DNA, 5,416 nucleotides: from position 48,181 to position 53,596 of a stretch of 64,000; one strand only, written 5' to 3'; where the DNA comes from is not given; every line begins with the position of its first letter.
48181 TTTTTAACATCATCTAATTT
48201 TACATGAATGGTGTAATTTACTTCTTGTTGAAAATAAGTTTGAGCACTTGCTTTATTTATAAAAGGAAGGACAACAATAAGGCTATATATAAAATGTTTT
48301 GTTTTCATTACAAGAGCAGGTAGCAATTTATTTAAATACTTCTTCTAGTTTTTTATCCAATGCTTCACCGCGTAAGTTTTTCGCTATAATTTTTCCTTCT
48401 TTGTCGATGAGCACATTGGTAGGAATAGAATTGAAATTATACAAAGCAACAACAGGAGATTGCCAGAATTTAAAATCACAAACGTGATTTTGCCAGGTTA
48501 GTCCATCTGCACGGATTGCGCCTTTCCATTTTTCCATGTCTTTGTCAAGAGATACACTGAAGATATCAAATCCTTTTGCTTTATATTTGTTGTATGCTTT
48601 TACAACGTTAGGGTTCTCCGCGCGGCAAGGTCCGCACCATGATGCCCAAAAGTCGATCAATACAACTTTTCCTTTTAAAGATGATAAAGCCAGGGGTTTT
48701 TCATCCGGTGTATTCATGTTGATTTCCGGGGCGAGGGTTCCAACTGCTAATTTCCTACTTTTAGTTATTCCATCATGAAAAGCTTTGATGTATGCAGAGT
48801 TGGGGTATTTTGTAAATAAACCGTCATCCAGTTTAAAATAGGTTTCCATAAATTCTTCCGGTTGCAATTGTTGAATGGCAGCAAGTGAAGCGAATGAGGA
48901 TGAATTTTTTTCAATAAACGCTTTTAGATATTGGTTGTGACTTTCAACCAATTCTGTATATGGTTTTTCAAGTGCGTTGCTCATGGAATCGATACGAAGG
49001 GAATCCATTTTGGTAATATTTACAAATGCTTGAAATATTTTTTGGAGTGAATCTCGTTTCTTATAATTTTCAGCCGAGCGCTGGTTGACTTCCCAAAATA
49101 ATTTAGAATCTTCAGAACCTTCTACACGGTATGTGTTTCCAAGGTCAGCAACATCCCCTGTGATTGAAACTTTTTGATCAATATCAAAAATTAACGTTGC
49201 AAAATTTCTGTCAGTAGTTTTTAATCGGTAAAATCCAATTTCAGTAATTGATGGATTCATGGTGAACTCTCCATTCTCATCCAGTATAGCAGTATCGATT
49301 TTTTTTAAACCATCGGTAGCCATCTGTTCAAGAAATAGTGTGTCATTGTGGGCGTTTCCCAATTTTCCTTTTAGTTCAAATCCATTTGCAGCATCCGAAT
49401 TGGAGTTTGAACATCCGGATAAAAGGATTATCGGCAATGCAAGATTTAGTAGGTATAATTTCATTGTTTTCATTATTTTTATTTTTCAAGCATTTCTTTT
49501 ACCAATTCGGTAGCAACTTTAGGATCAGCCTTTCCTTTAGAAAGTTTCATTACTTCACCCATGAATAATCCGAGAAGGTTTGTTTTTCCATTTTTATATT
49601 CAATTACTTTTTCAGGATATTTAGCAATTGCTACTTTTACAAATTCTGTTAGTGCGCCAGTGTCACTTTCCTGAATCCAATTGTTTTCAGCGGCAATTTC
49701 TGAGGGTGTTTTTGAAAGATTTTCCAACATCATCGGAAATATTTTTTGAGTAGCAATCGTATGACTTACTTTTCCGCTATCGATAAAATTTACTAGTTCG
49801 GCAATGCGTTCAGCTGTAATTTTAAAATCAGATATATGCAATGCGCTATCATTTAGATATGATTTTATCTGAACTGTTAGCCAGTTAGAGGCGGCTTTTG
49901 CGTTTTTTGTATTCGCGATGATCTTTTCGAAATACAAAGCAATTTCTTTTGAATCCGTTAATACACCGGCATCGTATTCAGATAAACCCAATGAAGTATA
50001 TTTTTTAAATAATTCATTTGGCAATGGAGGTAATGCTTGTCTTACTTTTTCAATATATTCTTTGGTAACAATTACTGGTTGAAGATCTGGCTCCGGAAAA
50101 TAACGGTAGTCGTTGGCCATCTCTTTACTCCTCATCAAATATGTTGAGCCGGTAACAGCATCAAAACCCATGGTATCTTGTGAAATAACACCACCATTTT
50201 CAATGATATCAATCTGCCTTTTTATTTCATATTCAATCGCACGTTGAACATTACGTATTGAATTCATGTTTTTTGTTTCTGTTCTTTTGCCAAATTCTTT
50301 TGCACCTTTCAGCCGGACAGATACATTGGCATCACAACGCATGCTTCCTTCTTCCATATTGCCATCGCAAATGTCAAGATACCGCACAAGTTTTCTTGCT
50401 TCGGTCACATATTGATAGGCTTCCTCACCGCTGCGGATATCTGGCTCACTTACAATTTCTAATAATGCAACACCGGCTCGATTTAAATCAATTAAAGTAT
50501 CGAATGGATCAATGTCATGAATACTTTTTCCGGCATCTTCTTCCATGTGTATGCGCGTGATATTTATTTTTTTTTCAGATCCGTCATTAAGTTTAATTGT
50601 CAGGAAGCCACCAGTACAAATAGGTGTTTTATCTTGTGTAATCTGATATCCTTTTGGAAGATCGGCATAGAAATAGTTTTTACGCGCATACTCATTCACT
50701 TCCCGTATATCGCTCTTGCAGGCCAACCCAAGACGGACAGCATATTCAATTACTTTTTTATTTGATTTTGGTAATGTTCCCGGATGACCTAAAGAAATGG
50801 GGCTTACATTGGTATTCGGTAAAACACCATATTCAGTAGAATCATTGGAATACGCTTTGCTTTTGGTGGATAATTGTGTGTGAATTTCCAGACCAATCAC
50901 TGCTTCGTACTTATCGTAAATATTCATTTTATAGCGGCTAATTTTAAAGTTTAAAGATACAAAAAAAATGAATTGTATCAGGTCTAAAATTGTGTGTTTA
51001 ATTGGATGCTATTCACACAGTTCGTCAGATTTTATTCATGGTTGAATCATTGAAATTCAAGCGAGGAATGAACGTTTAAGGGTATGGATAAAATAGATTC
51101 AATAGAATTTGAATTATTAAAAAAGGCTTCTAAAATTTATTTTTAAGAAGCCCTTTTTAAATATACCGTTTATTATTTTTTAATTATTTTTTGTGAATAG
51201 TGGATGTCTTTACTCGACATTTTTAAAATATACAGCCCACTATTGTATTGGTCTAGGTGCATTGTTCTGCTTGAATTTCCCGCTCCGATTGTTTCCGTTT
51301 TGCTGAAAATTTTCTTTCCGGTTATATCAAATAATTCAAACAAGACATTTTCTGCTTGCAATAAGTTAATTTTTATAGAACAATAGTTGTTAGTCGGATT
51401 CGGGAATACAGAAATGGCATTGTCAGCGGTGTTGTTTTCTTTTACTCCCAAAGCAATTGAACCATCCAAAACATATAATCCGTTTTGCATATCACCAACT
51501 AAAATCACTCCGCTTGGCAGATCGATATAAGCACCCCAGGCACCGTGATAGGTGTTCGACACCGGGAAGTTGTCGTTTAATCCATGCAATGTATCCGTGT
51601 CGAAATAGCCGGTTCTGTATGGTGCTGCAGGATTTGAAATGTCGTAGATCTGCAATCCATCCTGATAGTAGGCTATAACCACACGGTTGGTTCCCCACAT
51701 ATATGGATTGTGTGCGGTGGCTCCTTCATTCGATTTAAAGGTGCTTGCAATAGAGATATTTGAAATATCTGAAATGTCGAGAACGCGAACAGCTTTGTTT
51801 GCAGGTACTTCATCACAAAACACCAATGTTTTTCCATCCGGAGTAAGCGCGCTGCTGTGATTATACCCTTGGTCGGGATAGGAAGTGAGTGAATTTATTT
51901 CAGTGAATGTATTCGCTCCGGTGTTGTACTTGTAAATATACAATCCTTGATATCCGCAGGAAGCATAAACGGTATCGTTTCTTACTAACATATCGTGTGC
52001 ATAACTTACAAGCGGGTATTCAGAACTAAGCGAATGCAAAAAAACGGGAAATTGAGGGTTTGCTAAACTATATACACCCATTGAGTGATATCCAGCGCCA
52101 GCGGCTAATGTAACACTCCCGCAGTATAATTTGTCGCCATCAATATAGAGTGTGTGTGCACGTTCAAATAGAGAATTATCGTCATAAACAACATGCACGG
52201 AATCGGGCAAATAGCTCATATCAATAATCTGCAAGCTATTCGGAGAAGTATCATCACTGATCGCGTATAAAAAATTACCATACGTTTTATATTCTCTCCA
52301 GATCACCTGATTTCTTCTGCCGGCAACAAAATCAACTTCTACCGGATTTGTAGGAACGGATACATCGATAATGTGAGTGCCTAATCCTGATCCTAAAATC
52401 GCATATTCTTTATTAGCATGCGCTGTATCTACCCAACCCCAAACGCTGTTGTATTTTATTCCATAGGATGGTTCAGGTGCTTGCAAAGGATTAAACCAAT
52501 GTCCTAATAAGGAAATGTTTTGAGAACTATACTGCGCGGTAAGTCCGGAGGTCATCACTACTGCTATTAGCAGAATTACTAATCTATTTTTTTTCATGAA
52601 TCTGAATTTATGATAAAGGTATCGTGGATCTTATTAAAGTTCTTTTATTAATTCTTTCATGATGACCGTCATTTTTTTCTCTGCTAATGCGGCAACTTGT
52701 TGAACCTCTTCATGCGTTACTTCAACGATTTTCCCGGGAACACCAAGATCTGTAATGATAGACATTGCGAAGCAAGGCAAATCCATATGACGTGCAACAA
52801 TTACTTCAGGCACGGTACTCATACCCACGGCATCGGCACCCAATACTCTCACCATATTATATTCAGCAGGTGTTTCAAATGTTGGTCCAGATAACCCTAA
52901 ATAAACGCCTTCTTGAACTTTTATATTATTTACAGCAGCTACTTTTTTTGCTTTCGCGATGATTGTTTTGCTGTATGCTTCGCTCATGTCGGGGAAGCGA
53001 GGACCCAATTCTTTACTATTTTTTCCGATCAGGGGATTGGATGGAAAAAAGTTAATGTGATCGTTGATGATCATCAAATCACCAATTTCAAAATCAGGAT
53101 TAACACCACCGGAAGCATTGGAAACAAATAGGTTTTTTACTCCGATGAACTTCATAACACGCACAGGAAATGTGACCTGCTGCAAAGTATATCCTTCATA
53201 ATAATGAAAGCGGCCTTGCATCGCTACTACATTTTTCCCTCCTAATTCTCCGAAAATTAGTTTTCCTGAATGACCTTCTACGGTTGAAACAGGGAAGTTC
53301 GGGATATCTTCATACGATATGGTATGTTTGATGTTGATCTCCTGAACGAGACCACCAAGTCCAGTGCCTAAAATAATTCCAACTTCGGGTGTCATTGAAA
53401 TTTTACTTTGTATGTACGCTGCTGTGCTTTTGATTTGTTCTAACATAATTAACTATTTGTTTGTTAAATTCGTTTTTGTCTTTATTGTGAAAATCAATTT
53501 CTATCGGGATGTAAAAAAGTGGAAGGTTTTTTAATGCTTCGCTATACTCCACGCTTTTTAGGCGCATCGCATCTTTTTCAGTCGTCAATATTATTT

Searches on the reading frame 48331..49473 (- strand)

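Call 46: search_protein_families(library=pfam, proteins=[window:48331-49473:-], max_evalue=0.00001)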
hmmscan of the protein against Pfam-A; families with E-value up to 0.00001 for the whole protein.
window:48331-49473:- (381 aa): 5 families
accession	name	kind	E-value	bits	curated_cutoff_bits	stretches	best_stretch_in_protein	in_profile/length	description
PF08534.16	Redoxin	-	1.2e-18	67.7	26.6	1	244-370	2-136/148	Redoxin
PF13905.12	Thioredoxin_8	-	2.1e-17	63.6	27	1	268-362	1-94/94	Thioredoxin-like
PF00578.27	AhpC-TSA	-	5.7e-16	59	26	1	244-363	1-122/124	AhpC/TSA family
PF00085.26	Thioredoxin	-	1.1e-09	38.6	23.5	1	268-311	18-60/103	Thioredoxin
PF14289.11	DUF4369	-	2.5e-09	38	25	1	32-126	1-91/91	Domain of unknown function (DUF4369)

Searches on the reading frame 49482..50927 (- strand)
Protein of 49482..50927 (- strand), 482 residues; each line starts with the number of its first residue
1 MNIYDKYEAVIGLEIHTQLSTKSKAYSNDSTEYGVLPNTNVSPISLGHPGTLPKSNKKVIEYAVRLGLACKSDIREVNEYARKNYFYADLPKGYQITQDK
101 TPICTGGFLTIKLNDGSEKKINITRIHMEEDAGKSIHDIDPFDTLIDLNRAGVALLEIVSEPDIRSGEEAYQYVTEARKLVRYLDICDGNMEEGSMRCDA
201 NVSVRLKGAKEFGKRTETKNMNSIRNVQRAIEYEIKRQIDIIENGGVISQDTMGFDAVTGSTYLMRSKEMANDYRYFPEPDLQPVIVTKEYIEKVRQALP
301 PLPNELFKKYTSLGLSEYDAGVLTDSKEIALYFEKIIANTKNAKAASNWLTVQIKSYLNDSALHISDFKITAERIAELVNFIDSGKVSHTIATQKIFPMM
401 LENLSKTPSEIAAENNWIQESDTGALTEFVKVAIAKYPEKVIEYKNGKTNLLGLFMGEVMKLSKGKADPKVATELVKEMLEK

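Call 46: search_protein_families(library=pfam, proteins=[window:49482-50927:-], max_evalue=0.00001)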
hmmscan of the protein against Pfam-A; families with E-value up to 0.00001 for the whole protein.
window:49482-50927:- (482 aa): 2 families
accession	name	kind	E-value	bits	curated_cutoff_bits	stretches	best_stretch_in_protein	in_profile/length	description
PF02934.20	GatB_N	-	3.1e-117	391.1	23.4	1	10-293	2-277/277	GatB/GatE catalytic domain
PF02637.23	GatB_Yqey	-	3.7e-42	144.1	27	1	332-480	2-148/148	GatB domain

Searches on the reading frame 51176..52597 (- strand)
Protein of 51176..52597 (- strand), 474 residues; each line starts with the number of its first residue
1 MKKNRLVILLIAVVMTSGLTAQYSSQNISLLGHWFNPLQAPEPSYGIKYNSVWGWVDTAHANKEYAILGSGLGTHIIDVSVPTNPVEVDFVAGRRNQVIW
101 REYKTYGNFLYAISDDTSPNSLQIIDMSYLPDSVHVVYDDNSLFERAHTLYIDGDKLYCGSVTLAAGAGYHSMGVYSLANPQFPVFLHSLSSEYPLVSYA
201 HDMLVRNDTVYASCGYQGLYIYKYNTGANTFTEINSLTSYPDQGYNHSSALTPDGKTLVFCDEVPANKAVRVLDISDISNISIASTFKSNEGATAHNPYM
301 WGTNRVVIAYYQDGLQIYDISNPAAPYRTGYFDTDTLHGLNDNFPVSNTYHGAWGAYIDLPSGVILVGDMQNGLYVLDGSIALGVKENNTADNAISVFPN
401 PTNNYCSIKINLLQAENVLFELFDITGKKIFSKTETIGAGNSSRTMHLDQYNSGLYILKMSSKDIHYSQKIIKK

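Call 46: search_protein_families(library=pfam, proteins=[window:51176-52597:-], max_evalue=0.00001)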
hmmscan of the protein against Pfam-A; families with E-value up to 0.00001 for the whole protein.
window:51176-52597:- (474 aa): 2 families
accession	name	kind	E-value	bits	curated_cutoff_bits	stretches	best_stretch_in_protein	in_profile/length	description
PF18962.6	Por_Secre_tail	-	9e-12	45.6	27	1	397-472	1-74/75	Secretion system C-terminal sorting domain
PF08309.17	LVIVD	-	2.8e-06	27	20.2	0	308-334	16-42/42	LVIVD repeat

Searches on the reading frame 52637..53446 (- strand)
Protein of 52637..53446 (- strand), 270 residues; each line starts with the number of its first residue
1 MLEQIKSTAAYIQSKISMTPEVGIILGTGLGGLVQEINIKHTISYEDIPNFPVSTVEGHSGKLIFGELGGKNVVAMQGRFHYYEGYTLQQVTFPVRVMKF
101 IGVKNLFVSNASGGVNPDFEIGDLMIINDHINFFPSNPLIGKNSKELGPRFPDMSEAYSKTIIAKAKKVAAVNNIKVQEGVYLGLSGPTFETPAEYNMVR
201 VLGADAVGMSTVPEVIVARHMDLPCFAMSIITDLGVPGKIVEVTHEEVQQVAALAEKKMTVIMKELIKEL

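Call 46: search_protein_families(library=pfam, proteins=[window:52637-53446:-], max_evalue=0.00001)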
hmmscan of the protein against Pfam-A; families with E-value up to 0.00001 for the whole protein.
window:52637-53446:- (270 aa): 1 family
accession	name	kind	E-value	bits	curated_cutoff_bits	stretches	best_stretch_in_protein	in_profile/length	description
PF01048.26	PNP_UDP_1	-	1.1e-57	195.6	25.1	1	22-268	2-233/233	Phosphorylase superfamily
